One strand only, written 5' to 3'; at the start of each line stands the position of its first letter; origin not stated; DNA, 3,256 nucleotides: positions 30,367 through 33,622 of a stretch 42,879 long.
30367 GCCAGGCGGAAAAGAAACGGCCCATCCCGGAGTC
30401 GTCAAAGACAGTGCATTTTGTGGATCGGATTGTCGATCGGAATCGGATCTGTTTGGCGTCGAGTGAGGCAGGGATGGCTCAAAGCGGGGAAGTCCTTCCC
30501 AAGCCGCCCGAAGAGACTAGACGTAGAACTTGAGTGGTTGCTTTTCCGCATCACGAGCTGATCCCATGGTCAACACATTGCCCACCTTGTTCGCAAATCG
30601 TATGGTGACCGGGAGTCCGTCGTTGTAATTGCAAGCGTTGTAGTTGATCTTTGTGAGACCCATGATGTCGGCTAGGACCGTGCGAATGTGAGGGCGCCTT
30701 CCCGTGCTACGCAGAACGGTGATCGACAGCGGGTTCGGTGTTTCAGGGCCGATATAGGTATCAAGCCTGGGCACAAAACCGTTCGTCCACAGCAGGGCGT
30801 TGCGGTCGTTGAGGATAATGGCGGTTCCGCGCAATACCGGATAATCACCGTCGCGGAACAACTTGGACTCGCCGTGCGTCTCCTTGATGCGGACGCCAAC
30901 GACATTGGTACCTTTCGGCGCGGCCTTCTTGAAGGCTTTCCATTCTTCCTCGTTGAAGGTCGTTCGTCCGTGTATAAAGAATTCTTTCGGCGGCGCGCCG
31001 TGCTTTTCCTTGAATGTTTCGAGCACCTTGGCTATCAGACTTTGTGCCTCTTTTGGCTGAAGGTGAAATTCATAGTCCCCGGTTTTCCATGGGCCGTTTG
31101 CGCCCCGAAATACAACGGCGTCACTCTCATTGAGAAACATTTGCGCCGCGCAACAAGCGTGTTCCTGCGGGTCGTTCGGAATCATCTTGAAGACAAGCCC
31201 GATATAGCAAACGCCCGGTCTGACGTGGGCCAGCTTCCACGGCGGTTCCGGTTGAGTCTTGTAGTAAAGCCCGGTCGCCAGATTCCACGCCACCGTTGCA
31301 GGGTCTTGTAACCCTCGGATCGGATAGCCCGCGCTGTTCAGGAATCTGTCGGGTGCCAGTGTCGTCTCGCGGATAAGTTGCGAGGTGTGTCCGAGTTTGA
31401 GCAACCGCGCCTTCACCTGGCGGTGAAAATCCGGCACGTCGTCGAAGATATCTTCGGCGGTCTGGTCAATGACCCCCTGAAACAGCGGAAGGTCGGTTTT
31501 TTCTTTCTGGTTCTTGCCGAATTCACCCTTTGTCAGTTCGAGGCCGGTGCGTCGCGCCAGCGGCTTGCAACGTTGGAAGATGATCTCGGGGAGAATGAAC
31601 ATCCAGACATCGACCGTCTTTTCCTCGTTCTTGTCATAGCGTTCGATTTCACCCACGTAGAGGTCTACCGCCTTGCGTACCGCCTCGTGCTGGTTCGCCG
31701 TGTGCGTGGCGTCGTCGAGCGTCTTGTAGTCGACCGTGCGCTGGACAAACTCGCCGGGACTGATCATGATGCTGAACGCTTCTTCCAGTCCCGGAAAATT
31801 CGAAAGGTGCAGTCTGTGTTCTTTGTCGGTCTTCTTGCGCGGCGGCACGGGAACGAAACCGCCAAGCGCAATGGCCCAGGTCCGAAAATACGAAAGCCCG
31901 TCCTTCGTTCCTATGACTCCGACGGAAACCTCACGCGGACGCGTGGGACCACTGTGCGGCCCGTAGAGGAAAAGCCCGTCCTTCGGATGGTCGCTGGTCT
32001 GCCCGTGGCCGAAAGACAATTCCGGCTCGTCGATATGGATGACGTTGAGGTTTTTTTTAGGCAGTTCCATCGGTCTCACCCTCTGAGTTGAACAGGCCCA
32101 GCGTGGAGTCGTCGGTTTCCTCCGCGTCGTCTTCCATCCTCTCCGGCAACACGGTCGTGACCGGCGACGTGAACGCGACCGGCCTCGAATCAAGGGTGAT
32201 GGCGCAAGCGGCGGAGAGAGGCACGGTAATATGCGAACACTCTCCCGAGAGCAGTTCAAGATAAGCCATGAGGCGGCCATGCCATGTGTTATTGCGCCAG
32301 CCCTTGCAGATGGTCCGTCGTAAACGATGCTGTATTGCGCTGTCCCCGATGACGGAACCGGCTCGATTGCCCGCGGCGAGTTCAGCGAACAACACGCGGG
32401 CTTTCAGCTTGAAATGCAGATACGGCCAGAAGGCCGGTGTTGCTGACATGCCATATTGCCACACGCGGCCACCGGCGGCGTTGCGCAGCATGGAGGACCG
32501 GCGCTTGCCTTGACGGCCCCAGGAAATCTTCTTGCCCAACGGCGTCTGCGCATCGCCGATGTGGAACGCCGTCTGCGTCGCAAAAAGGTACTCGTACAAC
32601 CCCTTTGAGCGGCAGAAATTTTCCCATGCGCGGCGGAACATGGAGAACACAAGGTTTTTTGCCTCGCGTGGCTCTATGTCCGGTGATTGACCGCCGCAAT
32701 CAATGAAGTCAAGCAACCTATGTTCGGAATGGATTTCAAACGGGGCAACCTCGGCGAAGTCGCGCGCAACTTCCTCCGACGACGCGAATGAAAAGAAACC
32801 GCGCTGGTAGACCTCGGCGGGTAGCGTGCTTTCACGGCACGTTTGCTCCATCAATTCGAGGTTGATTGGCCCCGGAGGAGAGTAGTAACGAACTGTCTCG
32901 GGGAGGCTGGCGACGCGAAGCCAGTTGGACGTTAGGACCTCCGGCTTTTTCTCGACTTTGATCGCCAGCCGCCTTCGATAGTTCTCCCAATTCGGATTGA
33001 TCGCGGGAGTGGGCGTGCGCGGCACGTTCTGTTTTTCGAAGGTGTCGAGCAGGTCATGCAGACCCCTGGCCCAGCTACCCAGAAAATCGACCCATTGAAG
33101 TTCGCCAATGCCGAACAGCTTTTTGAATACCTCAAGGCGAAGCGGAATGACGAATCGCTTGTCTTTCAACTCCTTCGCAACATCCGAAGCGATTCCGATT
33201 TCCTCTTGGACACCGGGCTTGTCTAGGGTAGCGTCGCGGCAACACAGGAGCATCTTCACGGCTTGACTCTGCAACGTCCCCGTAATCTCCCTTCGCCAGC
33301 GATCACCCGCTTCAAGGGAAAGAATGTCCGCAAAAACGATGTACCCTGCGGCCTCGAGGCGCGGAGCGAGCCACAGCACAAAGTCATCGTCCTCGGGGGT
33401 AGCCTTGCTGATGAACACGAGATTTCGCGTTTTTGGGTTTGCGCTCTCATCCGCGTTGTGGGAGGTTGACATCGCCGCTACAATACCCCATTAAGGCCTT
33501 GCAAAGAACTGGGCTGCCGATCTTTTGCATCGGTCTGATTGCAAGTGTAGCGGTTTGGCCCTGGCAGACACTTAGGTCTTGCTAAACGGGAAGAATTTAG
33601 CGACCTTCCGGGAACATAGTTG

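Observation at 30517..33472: Short prokaryotic Argonaute + TIR-APAZ operon (SPARTA-type NAD-depleting defence system)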

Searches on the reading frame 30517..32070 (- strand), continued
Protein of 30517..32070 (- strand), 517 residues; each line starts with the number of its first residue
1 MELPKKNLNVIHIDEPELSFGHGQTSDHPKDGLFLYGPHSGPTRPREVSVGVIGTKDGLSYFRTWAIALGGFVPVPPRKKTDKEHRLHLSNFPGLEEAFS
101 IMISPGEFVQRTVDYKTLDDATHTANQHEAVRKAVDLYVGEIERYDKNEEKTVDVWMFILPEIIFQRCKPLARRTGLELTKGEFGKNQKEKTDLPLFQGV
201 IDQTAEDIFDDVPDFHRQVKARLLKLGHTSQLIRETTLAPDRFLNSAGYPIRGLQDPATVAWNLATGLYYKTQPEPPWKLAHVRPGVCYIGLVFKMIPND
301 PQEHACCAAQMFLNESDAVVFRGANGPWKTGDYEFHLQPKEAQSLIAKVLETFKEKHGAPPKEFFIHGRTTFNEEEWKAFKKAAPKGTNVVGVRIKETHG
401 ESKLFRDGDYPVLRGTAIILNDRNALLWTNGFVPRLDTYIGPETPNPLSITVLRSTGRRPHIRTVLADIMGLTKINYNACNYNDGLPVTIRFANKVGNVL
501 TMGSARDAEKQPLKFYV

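Call 83: predict_structure(alignment_id=A3)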
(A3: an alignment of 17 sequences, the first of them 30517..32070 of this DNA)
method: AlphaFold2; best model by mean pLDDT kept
length: 517 residues; sequences in the alignment: 17
mean_pLDDT: 61.2   pTM: 0.60
mean pLDDT of the five models: 61.2, 53.4, 52.7, 52.2, 48.0
residues with pLDDT >= 90: 41; 70-90: 156; 50-70: 148; < 50: 172
segments of 3 or more residues with pLDDT < 50: 1-3, 29-42, 70-95, 184-213, 273-280, 298-301, 313-326, 328-330, 404-412, 431-444, 476-517
pLDDT, mean of each block of 10 residues (from residue 1): 60 70 53 43 62 90 71 42 34 47 67 92 75 84 84 78 75 61 48 32 32 52 59 76 72 55 55 48 71 56 53 43 44 68 80 77 80 88 92 75 45 71 81 36 60 91 85 50 24 27 30 27
secondary structure, 60 per line:
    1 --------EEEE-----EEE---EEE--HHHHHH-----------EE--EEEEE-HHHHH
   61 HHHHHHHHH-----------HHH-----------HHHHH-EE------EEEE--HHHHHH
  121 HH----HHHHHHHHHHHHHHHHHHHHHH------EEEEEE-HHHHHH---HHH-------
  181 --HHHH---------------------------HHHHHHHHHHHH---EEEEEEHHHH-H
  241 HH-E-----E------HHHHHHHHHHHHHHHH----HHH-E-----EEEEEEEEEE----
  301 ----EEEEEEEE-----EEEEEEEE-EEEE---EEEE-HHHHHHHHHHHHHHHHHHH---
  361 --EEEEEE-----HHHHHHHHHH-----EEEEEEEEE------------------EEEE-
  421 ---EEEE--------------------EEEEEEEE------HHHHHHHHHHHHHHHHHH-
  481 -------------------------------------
elements in order: E9-12 E18-20 E24-26 H29-34 E50-54 H56-69 H95-99 E109-112 H115-122 H127-148 E155-160 H162-167 H183-186 H214-225 E229-234 H235-238 H257-272 E287-296 E305-312 E318-325 E327-330 E334-337 H339-357 E363-368 H374-383 E389-397 E416-419 E424-427 E448-455 H462-479

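Call 89: fold_search(model_id=the predicted structure, library=pdb)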
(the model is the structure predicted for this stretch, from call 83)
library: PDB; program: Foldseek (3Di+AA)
matches with E <= 10: 1054; with E <= 0.001: 211
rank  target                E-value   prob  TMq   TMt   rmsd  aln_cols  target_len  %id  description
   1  8isy_A                3.9e-40  1.00  0.65  0.66  10.2       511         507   37  Cryo-EM structure of free-state Crt-SPARTA (released 2023-10-18)
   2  8z96_A                7.1e-38  1.00  0.65  0.70   7.9       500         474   37  Crystal structure of CrtAgo/TIR-APAZ in complex with guide DNA and 21-nt target DNA (released 2025-03-12)
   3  8ffi_B                1.2e-37  1.00  0.60  0.65   8.2       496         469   35  Structure of tetramerized MapSPARTA upon guide RNA-mediated target DNA binding (released 2023-08-23)
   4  8i88_B                2.0e-37  1.00  0.64  0.71   7.6       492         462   37  Cryo-EM structure of TIR-APAZ/Ago-gRNA complex (released 2023-07-05)
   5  8z92_A                4.0e-37  1.00  0.64  0.70   6.9       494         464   36  Crystal structure of CrtAgo/TIR-APAZ in complex with guide DNA and 16-nt target DNA (released 2025-03-12)
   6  8qlo_B                7.6e-37  1.00  0.64  0.71   7.3       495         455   36  CryoEM structure of the apo SPARTA (BabAgo/TIR-APAZ) complex (released 2024-01-31)
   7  8u72_E                8.0e-37  1.00  0.59  0.66  10.4       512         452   33  Cryo-EM structure of the SPARTA oligomer with guide RNA and target DNA (released 2024-06-12)
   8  8i87_D                9.0e-37  1.00  0.60  0.65   8.2       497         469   35  Cryo-EM structure of TIR-APAZ/Ago-gRNA-DNA complex (released 2023-07-19)
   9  8u72_I                1.0e-36  1.00  0.59  0.65   7.8       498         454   34  Cryo-EM structure of the SPARTA oligomer with guide RNA and target DNA (released 2024-06-12)
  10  8i87_B                1.7e-36  1.00  0.60  0.66   8.1       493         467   37  Cryo-EM structure of TIR-APAZ/Ago-gRNA-DNA complex (released 2023-07-19)
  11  8k34_B                8.2e-36  1.00  0.62  0.72   6.7       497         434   37  Cryo-EM structure of SPARTA gRNA binary complex (released 2024-01-17)
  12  8k9g_E                1.2e-35  1.00  0.60  0.67   7.4       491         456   37  Cryo-EM structure of Crt-SPARTA-gRNA-tDNA dimer (conformation-1) (released 2023-10-18)
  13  8u72_C                1.3e-35  1.00  0.58  0.65   9.9       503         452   34  Cryo-EM structure of the SPARTA oligomer with guide RNA and target DNA (released 2024-06-12)
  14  8qlp_B                1.9e-35  1.00  0.59  0.66   7.5       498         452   34  CryoEM structure of the RNA/DNA bound SPARTA (BabAgo/TIR-APAZ) tetrameric complex (released 2024-01-31)
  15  8z92_B                2.1e-35  1.00  0.64  0.69   7.9       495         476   37  Crystal structure of CrtAgo/TIR-APAZ in complex with guide DNA and 16-nt target DNA (released 2025-03-12)
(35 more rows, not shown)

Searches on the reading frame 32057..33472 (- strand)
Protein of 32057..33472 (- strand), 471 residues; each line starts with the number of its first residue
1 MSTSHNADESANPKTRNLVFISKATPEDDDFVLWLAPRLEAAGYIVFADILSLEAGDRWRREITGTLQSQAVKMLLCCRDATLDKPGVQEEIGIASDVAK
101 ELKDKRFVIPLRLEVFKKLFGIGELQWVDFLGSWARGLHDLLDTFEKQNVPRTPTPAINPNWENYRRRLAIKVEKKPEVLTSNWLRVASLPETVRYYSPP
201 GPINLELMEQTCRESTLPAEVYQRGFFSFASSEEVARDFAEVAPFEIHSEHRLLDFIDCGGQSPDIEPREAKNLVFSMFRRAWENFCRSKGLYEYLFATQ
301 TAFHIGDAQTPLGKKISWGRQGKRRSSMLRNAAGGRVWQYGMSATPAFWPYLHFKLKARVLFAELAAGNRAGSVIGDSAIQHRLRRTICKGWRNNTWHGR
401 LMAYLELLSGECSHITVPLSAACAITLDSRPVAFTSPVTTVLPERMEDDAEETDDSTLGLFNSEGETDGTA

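Call 3: search_protein_families(library=pfam, proteins=[window:32057-33472:-], max_evalue=0.01)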
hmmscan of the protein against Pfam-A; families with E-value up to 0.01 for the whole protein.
window:32057-33472:- (471 aa): 1 family
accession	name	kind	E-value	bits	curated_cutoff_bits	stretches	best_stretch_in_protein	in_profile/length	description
PF13676.11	TIR_2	-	4.6e-20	72.8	28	1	19-141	1-121/122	TIR domain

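Call 4: search_protein_families(library=padloc, proteins=[window:32057-33472:-], max_evalue=0.01)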
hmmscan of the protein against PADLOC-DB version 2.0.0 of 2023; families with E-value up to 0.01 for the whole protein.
window:32057-33472:- (471 aa): 7 families
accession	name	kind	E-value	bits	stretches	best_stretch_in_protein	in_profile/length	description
PDLC02400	Aga_TIR-PNTD1-PNTD2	-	4.6e-173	574.9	1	3-467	173-637/639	Class I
PDLC02403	Aga_TIR-PNTD1-PNTD2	-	6.1e-148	491.5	1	16-455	2-433/443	Class I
PDLC02416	Aga_REase-TIR-PNTD1-PNTD2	-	1.1e-138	461.4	1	11-467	150-570/572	Class I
PDLC02421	Aga_TIR-PNTD1-PNTD2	-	6.3e-138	458.5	1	15-451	2-429/430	Class I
PDLC05062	PDC-S66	-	1.3e-06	26.1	1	8-67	140-199/282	-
PDLC00417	ThsB1|ThsB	-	8.3e-05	20.2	1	12-92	162-241/303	TIR-like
PDLC03957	bSEFIR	-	0.0046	14.8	1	19-67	41-91/412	-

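Call 5: search_solved_structures(query=window:32057-33472:-, show_alignments=2)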
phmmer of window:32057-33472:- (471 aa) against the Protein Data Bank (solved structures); distinct sequences matched with E-value up to 0.001: 8.
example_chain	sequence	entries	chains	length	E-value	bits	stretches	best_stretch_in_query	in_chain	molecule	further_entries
8fex_A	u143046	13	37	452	1.6e-50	175.3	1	16-451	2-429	TIR-APAZ | TIR domain-containing protein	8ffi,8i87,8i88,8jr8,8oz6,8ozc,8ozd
8sp0_A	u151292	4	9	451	2.5e-50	174.6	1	16-451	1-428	TIR-APAZ | TIR domain-containing protein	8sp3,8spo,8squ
8j7s_B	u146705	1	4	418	1.5e-48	168.7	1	16-438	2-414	TIR domain-containing protein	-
8qlo_A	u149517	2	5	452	4.7e-45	157.2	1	15-464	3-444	Toll/interleukin-1 receptor domain-containing protein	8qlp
8j8h_B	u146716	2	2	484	1.2e-44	155.9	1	12-449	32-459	TIR domain-containing protein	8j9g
8ifk_A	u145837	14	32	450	3.4e-44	154.4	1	16-449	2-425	TIR domain-containing protein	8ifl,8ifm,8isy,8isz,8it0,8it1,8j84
8z92_E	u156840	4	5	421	2.2e-43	151.7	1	16-443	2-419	TIR domain-containing protein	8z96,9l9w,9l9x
8u7b_B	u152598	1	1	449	2.7e-43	151.4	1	16-449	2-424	TIR domain-containing protein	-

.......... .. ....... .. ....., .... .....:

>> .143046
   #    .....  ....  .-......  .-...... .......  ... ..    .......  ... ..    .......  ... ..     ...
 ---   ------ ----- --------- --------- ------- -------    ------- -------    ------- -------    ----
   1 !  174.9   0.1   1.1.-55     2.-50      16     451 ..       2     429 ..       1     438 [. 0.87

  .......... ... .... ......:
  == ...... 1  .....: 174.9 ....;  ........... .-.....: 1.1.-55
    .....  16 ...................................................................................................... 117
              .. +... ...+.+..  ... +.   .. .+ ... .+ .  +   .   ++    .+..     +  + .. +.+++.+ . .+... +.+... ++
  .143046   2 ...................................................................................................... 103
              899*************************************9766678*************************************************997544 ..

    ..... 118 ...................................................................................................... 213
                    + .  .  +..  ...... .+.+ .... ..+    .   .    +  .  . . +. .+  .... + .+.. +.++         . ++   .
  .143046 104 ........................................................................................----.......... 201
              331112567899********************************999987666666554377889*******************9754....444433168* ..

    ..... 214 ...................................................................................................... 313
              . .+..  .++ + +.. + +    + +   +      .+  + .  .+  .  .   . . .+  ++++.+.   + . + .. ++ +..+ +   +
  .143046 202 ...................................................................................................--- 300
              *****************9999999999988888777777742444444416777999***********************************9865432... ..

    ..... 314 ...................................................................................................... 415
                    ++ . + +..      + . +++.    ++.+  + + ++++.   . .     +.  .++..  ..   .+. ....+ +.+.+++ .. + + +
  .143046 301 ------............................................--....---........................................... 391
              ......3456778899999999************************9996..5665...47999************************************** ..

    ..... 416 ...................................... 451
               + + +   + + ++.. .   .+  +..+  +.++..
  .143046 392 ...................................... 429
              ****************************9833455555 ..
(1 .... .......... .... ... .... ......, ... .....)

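Call 12: search_protein_families(library=ncbifam, proteins=[window:32057-33472:-], max_evalue=0.01)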
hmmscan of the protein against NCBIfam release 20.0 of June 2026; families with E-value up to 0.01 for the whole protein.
window:32057-33472:- (471 aa): 0 families

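Call 15: find_encoding_contigs(protein=window:32057-33472:-, flank=10000, max_places=6)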
Protein window:32057-33472:- (471 aa): 24 contigs read that carry it; 6 places shown.
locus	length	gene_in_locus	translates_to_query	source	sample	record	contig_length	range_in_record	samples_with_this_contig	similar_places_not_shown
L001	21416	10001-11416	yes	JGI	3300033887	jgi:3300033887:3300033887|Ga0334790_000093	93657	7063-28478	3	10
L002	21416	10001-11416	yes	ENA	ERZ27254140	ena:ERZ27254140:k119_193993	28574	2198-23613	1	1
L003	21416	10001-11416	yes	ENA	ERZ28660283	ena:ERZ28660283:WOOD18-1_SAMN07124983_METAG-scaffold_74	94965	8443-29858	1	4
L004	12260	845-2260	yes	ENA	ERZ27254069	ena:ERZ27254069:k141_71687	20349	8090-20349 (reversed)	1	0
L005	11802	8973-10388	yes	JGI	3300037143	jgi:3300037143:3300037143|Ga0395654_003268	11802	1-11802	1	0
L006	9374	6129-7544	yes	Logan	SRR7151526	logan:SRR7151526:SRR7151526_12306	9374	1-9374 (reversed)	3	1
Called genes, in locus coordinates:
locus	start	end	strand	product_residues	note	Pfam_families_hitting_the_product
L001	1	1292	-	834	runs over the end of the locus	PF27097:VirB4_TrbE_N, PF03135:CagE_TrbE_VirB (faint), PF01935:DUF87, PF10412:TrwB_AAD_bind (faint), PF12846:AAA_10 (faint), PF19044:P-loop_TraG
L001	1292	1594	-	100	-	PF05101:VirB3 (weak)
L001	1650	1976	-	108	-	PF04956:TrbC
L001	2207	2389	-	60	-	-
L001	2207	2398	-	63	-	-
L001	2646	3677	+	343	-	PF01548:DEDD_Tnp_IS110, PF02371:Transposase_20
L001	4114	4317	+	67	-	-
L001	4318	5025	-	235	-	-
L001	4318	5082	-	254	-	-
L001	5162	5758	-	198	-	PF01863:YgjP-like (weak)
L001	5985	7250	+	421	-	PF14280:DUF4365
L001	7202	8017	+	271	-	-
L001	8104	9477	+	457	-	-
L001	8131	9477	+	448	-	-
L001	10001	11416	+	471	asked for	PF13676:TIR_2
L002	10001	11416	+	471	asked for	PF13676:TIR_2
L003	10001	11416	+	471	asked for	PF13676:TIR_2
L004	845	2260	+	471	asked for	PF13676:TIR_2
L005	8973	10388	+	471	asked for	PF13676:TIR_2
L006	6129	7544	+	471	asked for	PF13676:TIR_2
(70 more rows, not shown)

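Call 62: search_protein_families(library=phrogs, proteins=[window:32057-33472:-], max_evalue=0.001)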
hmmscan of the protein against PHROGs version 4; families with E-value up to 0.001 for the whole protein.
window:32057-33472:- (471 aa): 1 family
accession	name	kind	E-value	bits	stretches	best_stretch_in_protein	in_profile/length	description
phrog_15646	-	unknown function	0.00049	20.7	1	5-68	148-211/293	-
